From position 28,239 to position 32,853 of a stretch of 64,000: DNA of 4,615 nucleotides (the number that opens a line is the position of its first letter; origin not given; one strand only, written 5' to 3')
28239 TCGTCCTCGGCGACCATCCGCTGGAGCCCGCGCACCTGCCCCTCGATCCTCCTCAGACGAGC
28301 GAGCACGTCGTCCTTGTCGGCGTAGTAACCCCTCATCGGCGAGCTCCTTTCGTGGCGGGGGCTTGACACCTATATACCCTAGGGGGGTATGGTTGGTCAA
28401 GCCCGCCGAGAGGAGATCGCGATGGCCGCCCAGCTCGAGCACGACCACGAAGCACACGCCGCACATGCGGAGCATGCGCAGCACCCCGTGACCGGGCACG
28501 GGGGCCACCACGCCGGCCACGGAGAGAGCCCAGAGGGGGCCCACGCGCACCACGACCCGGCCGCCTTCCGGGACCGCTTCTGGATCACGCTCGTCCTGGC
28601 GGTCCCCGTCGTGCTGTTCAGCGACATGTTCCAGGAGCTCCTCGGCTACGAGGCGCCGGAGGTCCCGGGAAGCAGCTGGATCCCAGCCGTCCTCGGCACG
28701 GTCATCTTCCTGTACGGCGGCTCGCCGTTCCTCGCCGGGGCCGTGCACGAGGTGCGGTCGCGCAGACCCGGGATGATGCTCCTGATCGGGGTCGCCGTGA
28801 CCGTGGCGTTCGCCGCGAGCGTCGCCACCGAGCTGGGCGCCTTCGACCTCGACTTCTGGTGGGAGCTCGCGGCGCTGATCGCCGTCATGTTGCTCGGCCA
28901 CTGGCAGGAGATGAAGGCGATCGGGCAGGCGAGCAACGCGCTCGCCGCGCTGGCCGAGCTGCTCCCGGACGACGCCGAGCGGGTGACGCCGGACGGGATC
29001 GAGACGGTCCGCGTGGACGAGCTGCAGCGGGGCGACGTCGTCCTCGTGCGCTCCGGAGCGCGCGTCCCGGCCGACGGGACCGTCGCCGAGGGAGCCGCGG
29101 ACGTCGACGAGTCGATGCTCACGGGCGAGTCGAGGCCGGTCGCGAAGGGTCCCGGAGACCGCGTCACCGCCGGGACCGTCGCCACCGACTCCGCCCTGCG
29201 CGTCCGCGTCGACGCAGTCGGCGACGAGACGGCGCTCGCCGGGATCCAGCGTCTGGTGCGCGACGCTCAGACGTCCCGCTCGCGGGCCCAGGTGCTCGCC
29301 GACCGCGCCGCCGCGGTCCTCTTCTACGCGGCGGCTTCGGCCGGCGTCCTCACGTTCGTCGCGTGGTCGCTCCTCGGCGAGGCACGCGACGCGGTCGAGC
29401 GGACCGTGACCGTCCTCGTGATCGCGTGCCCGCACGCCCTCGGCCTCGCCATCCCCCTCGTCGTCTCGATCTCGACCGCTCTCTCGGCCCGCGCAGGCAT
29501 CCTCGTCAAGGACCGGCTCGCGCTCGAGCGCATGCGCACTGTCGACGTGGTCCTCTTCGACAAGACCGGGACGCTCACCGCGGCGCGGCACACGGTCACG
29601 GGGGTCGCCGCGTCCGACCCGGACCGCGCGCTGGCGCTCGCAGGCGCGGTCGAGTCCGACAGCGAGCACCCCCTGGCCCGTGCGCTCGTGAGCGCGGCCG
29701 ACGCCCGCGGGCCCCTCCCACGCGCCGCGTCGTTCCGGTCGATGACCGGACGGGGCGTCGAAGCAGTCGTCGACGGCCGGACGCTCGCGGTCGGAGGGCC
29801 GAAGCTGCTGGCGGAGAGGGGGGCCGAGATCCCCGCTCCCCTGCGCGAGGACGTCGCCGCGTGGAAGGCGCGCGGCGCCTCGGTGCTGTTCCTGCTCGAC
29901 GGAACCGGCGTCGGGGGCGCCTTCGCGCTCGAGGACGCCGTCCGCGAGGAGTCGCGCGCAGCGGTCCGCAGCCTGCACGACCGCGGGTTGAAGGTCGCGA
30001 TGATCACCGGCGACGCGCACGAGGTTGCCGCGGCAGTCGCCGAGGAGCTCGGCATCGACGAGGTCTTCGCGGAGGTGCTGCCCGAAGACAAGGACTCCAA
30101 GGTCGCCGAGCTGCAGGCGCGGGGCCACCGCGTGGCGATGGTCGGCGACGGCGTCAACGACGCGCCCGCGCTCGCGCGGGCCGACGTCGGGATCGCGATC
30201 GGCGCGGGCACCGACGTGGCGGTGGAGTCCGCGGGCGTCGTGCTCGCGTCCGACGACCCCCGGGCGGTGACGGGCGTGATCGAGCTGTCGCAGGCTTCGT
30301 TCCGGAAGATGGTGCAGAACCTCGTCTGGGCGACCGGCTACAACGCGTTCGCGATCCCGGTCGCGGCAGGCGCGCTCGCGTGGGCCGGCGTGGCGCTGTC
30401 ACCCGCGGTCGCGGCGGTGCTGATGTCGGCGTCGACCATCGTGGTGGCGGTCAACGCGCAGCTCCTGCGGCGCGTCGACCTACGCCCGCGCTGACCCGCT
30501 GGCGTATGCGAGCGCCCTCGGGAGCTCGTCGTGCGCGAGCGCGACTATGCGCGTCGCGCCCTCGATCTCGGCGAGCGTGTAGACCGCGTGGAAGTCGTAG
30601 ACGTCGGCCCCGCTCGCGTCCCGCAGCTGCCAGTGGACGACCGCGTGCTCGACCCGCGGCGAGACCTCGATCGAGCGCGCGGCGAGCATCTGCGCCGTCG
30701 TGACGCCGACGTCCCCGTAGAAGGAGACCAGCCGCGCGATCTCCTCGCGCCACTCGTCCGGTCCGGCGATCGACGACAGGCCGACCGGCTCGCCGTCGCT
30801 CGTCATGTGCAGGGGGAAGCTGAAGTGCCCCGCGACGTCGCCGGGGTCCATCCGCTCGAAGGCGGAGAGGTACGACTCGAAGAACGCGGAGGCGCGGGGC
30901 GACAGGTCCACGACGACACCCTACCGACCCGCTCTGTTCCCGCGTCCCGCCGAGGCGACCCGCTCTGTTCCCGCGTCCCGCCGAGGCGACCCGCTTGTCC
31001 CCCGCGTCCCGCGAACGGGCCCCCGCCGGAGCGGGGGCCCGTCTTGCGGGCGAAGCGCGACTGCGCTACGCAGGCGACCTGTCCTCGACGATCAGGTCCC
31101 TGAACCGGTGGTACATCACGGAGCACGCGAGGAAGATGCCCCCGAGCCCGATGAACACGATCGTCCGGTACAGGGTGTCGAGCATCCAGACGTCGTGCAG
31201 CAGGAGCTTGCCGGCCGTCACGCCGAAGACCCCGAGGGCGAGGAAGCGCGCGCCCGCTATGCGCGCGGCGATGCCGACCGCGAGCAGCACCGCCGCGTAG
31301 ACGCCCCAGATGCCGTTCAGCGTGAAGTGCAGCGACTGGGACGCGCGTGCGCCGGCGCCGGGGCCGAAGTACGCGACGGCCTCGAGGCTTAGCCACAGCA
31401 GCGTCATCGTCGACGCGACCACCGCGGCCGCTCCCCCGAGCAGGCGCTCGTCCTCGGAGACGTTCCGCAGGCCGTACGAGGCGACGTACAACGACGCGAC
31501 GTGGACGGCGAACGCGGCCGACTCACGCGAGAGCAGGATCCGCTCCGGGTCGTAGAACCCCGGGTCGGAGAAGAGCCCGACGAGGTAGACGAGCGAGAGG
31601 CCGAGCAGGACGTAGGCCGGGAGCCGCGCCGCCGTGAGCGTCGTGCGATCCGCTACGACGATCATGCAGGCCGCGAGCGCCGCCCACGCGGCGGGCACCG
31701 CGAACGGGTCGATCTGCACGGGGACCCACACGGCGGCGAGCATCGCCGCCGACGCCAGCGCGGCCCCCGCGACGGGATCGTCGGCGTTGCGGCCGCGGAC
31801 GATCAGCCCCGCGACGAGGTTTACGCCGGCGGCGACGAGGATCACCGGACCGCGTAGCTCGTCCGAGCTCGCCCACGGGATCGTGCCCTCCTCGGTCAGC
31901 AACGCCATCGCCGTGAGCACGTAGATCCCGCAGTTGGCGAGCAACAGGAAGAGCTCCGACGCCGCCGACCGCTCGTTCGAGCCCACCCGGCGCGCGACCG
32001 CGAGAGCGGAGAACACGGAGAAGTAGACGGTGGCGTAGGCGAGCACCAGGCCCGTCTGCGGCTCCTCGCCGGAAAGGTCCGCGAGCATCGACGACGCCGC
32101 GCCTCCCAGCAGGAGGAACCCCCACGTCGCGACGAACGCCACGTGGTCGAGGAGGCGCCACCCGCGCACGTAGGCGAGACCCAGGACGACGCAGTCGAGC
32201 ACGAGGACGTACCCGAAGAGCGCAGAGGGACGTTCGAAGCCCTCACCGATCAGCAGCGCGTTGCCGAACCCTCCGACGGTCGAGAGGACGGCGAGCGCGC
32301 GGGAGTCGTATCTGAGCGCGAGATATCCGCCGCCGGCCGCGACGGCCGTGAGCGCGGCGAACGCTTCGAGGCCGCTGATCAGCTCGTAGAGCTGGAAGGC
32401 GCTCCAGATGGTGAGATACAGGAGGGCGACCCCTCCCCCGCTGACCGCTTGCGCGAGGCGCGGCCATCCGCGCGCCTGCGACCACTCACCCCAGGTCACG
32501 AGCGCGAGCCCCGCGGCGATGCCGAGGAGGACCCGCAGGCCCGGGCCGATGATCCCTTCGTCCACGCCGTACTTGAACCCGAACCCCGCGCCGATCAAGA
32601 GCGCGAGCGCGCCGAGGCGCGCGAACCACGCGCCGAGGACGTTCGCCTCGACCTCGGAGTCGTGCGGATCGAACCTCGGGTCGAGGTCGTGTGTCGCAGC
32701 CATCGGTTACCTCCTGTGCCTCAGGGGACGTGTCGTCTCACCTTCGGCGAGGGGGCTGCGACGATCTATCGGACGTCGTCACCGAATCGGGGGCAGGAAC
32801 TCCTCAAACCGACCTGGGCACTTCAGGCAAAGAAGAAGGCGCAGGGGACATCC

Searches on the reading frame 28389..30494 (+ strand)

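Call 6: search_protein_families(library=pfam, proteins=[window:28389-30494:+], max_evalue=0.001)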
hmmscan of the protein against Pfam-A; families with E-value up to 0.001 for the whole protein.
window:28389-30494:+ (701 aa): 4 families
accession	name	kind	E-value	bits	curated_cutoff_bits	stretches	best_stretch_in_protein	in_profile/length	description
PF00122.25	E1-E2_ATPase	-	2.3e-46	158.1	28.1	1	190-368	1-180/181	E1-E2 ATPase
PF00702.32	Hydrolase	-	8.4e-35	121.3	26.4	1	385-599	1-191/191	haloacid dehalogenase-like hydrolase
PF08282.18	Hydrolase_3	-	6.8e-07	29.7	20.9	0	574-628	198-252/255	haloacid dehalogenase-like hydrolase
PF12710.13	HAD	-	9.1e-06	26.7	27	1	515-595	83-188/189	haloacid dehalogenase-like hydrolase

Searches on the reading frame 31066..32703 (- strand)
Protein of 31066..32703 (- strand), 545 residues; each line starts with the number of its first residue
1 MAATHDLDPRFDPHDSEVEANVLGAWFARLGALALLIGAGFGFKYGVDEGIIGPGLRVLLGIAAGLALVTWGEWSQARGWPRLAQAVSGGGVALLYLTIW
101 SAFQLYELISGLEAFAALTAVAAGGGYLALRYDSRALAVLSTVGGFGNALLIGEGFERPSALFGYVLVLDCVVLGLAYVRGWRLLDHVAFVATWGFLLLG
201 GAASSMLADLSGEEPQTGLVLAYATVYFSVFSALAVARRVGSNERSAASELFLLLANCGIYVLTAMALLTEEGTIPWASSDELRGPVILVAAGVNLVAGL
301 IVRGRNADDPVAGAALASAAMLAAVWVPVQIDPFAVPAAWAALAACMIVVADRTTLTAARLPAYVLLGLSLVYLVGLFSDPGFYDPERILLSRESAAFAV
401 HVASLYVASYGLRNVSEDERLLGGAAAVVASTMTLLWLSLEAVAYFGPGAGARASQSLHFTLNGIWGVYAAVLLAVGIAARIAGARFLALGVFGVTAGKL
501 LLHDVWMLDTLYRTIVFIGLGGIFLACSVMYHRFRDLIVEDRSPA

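Call 6: search_protein_families(library=pfam, proteins=[window:31066-32703:-], max_evalue=0.001)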
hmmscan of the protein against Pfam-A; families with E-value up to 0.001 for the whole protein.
window:31066-32703:- (545 aa): 1 family
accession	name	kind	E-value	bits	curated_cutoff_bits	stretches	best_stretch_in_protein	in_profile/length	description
PF10101.14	DUF2339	-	7e-60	204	33.6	2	25-375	3-343/659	Predicted membrane protein (DUF2339)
